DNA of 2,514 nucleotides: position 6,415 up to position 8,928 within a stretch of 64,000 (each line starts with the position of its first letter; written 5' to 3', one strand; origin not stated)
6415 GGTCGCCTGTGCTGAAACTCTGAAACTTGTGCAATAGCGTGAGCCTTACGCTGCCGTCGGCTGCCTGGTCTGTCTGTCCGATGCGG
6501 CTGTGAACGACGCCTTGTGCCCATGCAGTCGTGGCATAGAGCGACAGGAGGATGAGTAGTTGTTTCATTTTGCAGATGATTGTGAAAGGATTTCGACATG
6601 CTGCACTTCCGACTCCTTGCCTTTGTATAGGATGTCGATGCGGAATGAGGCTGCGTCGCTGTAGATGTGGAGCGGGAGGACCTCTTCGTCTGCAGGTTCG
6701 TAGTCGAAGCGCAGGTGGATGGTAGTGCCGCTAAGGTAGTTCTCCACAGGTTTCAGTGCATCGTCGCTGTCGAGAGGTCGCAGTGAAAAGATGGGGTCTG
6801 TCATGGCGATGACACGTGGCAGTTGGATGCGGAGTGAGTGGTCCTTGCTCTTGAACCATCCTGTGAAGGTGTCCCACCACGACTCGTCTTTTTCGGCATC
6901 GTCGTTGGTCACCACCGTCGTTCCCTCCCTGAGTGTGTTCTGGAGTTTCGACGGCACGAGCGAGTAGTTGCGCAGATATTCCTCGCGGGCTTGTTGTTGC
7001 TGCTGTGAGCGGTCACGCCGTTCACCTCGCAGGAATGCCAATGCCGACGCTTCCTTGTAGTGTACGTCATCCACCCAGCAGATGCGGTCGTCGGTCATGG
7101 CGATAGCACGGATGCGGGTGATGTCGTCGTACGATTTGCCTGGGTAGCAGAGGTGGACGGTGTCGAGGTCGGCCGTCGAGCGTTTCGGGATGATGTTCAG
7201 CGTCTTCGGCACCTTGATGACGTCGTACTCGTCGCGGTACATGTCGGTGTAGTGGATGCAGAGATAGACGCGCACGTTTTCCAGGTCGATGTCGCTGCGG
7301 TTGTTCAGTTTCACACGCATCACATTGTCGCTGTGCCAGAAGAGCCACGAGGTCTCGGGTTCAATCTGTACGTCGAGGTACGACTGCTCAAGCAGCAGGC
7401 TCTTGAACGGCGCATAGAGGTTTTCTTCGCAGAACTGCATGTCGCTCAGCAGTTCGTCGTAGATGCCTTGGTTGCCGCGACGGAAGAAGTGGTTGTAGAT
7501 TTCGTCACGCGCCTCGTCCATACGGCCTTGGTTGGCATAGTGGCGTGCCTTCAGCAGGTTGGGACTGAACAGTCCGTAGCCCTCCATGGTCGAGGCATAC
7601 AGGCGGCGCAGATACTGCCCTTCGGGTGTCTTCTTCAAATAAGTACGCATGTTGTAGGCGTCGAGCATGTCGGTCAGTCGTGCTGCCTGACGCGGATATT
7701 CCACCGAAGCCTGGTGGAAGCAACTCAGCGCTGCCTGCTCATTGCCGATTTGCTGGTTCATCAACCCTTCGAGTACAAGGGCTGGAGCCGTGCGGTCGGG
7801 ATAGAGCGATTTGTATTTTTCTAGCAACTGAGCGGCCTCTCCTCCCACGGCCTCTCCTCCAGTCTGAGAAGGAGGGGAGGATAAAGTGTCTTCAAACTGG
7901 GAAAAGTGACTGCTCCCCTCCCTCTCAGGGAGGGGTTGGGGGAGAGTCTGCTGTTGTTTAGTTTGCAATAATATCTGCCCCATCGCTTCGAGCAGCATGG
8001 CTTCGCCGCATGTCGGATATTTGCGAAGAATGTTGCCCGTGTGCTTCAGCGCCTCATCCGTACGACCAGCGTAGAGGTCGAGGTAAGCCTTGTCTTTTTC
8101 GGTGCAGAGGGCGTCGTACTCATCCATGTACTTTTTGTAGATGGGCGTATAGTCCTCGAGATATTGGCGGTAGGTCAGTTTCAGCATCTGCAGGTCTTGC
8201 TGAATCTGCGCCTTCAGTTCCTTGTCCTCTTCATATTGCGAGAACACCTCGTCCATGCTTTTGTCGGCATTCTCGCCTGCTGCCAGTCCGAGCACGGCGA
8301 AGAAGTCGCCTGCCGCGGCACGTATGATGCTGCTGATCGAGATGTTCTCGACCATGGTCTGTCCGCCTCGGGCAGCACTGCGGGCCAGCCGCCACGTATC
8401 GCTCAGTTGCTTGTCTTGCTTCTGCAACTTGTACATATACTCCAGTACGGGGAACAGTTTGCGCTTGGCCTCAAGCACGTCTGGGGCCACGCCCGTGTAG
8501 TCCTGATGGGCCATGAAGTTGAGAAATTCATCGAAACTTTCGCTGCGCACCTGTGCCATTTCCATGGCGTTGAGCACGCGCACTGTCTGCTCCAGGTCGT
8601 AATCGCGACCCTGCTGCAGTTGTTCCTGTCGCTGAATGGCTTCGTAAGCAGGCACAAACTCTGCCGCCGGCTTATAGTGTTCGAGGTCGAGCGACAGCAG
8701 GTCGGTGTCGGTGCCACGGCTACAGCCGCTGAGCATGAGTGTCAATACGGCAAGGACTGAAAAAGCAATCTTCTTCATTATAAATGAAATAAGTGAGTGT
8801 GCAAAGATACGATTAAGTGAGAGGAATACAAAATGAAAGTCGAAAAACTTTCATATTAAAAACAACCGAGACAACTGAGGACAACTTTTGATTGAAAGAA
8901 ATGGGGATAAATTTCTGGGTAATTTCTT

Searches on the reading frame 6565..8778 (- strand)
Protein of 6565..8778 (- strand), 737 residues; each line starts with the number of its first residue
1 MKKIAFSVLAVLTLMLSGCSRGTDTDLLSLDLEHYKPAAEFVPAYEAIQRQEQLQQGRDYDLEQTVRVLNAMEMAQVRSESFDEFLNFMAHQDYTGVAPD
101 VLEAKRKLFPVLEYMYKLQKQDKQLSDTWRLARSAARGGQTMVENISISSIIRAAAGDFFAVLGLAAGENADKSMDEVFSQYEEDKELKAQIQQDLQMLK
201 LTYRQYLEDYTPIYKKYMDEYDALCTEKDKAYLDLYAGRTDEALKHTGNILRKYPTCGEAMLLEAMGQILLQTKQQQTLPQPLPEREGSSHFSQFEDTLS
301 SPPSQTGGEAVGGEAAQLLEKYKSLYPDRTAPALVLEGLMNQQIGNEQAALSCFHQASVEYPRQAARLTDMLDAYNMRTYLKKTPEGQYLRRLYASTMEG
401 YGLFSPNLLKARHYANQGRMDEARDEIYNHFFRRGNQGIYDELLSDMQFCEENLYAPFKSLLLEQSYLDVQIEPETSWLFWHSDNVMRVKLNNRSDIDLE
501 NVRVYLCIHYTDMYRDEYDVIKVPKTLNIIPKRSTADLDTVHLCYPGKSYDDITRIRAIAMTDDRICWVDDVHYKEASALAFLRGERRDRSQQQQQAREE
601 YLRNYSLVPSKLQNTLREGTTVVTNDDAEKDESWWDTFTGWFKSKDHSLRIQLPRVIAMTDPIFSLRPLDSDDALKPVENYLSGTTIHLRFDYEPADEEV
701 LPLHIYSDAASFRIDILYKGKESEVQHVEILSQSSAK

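Call 12: search_protein_families(library=pfam, proteins=[window:6565-8778:-])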
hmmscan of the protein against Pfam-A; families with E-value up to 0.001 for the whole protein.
window:6565-8778:- (737 aa): 0 families

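Call 78: search_protein_representatives(protein=window:6565-8778:-)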
Query: 737 residues. Proteins with E-value up to 0.001 (for the whole library): 244; up to 1e-10: 195; up to 1e-30: 142. The best 150 are listed.
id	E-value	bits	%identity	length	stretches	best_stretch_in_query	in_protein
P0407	4.7e-298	1006.6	63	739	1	7-733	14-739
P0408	9.7e-208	708.1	48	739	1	3-728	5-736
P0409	1.9e-178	611.3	63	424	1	314-728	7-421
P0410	1.1e-177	608.8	51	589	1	8-572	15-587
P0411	1.3e-176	605.2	45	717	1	9-730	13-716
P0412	3.6e-151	521.2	42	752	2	5-624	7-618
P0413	3.6e-151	521.1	39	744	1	8-730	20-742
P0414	8.1e-151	520.0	41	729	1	31-725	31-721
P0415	7.1e-150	516.9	42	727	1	34-728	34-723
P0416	6.6e-148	510.4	42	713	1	32-724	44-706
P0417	4.4e-146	504.3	41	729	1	31-716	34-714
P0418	2.0e-134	465.8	41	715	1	34-694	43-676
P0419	1.4e-131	456.4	41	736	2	55-729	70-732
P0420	1.8e-129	449.4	39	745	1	6-724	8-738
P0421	9.9e-126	437.1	39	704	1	34-706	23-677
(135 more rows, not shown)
